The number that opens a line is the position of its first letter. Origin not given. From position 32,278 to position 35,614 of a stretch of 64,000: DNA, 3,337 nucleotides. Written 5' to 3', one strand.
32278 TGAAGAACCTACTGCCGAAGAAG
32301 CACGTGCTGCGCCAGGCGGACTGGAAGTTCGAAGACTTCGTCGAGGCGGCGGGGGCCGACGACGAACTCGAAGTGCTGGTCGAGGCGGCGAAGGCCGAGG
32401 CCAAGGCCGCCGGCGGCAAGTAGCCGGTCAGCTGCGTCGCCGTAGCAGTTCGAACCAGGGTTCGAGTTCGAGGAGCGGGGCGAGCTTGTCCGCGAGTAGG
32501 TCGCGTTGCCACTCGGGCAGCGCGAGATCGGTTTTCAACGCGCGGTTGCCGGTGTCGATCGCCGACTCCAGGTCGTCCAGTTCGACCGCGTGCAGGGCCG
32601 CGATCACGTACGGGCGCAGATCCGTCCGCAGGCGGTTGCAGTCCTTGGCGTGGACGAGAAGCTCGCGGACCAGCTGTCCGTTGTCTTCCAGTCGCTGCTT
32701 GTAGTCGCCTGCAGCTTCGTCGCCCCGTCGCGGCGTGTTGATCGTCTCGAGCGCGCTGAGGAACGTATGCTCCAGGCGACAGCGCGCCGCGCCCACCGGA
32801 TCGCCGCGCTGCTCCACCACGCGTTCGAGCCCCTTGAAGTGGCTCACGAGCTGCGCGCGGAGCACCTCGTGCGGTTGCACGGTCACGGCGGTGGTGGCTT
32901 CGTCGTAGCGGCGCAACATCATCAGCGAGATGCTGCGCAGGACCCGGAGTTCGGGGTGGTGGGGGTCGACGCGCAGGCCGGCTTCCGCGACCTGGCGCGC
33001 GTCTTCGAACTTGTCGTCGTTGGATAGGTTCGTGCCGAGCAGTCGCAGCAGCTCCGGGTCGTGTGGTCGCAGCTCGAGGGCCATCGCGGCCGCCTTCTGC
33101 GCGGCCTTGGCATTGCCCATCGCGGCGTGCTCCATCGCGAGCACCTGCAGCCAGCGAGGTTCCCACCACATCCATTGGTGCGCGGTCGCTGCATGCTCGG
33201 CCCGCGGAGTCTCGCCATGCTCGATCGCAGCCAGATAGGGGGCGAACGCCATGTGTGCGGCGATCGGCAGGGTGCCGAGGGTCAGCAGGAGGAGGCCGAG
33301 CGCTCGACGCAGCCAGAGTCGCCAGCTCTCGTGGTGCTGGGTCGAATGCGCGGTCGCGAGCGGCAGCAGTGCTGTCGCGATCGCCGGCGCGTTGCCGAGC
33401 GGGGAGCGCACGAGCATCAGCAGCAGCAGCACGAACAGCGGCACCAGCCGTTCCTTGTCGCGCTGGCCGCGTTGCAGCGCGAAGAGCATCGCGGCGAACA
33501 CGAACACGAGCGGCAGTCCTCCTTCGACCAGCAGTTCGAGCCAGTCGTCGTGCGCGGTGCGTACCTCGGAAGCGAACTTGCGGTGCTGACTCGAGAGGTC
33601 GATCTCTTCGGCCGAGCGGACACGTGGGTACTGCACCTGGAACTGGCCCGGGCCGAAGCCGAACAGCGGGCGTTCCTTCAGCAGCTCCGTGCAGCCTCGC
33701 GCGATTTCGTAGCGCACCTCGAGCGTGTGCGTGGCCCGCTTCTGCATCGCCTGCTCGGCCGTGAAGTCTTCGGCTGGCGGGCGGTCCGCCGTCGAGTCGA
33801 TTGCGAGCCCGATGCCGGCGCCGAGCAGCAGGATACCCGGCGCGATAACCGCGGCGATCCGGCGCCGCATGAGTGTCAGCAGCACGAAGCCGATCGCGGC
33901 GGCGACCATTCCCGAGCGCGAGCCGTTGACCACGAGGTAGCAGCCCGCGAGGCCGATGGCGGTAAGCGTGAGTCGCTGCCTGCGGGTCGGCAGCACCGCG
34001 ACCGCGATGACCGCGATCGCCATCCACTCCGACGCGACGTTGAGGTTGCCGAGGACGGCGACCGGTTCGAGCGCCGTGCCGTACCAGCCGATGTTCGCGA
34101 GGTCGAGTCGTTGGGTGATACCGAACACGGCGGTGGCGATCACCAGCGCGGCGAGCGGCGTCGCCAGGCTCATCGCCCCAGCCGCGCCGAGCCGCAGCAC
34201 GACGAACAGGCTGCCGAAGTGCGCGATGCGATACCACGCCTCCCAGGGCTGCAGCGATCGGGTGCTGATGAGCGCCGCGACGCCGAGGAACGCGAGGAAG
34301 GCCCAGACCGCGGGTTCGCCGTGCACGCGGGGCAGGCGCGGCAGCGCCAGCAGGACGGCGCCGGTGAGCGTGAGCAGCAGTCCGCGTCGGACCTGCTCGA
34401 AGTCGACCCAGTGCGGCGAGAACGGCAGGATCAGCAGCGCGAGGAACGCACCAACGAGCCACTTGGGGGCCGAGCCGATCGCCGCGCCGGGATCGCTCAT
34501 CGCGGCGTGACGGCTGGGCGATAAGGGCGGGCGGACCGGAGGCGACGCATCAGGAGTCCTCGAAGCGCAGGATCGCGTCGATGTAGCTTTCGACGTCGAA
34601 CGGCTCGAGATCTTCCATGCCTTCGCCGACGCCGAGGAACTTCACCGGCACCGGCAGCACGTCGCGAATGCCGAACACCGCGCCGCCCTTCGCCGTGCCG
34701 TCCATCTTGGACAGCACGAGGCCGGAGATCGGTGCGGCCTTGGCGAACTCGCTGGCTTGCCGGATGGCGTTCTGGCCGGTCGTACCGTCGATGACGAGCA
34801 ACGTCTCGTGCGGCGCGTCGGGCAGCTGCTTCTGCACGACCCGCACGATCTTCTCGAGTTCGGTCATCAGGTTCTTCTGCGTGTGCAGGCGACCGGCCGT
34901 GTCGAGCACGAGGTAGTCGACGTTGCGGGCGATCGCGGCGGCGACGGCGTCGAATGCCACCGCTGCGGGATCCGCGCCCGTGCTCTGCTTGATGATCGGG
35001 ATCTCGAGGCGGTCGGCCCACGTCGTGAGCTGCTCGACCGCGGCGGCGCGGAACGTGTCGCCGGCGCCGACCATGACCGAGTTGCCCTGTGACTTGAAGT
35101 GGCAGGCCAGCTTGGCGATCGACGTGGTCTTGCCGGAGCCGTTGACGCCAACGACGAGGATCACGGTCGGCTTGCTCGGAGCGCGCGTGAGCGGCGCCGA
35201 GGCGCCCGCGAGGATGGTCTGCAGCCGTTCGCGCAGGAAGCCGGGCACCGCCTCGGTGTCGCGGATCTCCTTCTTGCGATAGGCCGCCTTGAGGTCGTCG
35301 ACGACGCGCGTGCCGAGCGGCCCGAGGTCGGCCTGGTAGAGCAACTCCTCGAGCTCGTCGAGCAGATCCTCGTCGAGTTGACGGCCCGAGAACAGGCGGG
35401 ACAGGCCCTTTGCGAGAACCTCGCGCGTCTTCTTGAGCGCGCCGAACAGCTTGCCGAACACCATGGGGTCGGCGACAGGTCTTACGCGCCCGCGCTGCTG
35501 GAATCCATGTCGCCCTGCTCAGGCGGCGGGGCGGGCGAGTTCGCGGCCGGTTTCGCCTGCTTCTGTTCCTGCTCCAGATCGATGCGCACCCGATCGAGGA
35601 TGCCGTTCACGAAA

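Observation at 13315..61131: Gln at the predicted +1 position of essentially every Sec-type signal peptide in the window (a Q-rule)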

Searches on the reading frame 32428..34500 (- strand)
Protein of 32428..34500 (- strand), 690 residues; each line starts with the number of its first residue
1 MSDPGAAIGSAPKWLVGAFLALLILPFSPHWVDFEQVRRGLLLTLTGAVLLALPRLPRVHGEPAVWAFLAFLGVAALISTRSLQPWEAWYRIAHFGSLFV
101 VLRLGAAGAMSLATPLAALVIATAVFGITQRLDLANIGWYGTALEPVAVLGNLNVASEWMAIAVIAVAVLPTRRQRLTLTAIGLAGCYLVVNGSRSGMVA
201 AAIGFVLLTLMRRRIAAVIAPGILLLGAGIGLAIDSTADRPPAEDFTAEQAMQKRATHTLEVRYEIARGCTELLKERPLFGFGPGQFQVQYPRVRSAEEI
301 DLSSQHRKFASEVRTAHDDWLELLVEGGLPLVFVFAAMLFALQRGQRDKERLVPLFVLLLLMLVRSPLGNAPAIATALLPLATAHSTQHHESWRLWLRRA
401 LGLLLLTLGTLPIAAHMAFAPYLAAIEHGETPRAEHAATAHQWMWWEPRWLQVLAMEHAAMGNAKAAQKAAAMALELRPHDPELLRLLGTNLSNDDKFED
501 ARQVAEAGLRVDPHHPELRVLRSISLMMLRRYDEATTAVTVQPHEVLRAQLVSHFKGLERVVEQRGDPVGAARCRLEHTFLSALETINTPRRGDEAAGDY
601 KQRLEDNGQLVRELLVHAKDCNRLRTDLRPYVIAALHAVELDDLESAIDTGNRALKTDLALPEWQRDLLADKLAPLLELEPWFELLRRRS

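Call 67: search_protein_families(library=pfam, proteins=[window:32428-34500:-], max_evalue=0.00001)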
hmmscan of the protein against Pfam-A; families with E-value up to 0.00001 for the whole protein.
window:32428-34500:- (690 aa): 3 families
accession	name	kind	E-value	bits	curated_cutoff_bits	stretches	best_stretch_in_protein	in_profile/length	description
PF04932.20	Wzy_C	-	2.2e-13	50.7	31.7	1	182-335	3-148/149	O-Antigen ligase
PF14559.12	TPR_19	-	1e-06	29.4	25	0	460-519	3-62/68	Tetratricopeptide repeat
PF07719.23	TPR_2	-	3.2e-06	27.3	27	0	482-515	1-34/34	Tetratricopeptide repeat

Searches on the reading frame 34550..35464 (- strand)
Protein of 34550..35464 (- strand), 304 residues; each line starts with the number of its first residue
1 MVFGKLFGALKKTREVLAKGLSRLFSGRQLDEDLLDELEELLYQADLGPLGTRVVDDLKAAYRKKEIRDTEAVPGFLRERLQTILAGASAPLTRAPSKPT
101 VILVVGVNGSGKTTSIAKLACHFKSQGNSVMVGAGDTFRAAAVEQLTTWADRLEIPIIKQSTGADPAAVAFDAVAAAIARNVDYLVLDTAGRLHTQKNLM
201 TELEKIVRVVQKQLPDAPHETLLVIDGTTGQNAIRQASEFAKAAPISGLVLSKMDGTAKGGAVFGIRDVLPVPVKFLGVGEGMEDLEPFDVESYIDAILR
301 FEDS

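Call 12: find_encoding_contigs(protein=window:34550-35464:-, flank=10000, max_places=6)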
Protein window:34550-35464:- (304 aa): 1 contig read that carries it; 1 place shown.
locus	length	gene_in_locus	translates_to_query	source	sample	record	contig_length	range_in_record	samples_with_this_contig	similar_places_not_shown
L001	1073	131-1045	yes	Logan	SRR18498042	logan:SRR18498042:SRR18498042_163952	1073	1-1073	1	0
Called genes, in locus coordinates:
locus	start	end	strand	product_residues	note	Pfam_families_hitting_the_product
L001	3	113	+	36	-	?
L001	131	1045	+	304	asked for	PF02881:SRP54_N (weak), PF13191:AAA_16 (weak), PF06414:Zeta_toxin (weak), PF00448:SRP54, PF13207:AAA_17 (faint)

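Call 30: list_cluster_members(proteins=[P0001, window:34550-35464:-, window:2122-3597:-, window:38490-40511:+, window:37116-38357:-])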
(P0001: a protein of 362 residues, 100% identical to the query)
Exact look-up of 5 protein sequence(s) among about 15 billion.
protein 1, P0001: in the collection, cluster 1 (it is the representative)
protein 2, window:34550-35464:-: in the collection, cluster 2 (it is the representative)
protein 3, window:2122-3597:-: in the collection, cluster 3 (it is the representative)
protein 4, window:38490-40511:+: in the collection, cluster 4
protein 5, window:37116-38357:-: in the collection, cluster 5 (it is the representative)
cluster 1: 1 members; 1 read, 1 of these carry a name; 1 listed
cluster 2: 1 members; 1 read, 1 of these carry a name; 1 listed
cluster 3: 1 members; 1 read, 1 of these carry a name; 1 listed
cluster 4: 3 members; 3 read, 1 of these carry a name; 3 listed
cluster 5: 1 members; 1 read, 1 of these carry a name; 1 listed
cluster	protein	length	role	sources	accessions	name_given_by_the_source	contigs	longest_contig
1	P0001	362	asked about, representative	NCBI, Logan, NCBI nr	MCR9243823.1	MAG: M28 family metallopeptidase [bacterium] | M28 family metallopeptidase [bacterium]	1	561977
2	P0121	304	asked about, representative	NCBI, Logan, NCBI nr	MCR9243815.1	MAG: signal recognition particle-docking protein FtsY [bacterium] | signal recognition particle-docking protein FtsY [bacterium]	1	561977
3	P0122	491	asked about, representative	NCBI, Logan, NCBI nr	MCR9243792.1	MAG: HD domain-containing protein [bacterium] | HD domain-containing protein [bacterium]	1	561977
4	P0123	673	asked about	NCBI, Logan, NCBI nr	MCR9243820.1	MAG: hypothetical protein NXI31_02230 [bacterium] | hypothetical protein [bacterium]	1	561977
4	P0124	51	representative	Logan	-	-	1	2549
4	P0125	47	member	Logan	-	-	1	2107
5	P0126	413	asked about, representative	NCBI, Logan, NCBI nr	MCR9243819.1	MAG: hypothetical protein NXI31_02225 [bacterium] | hypothetical protein [bacterium]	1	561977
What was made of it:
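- NCBI lists this MAG only as 'bacterium' (call 30).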
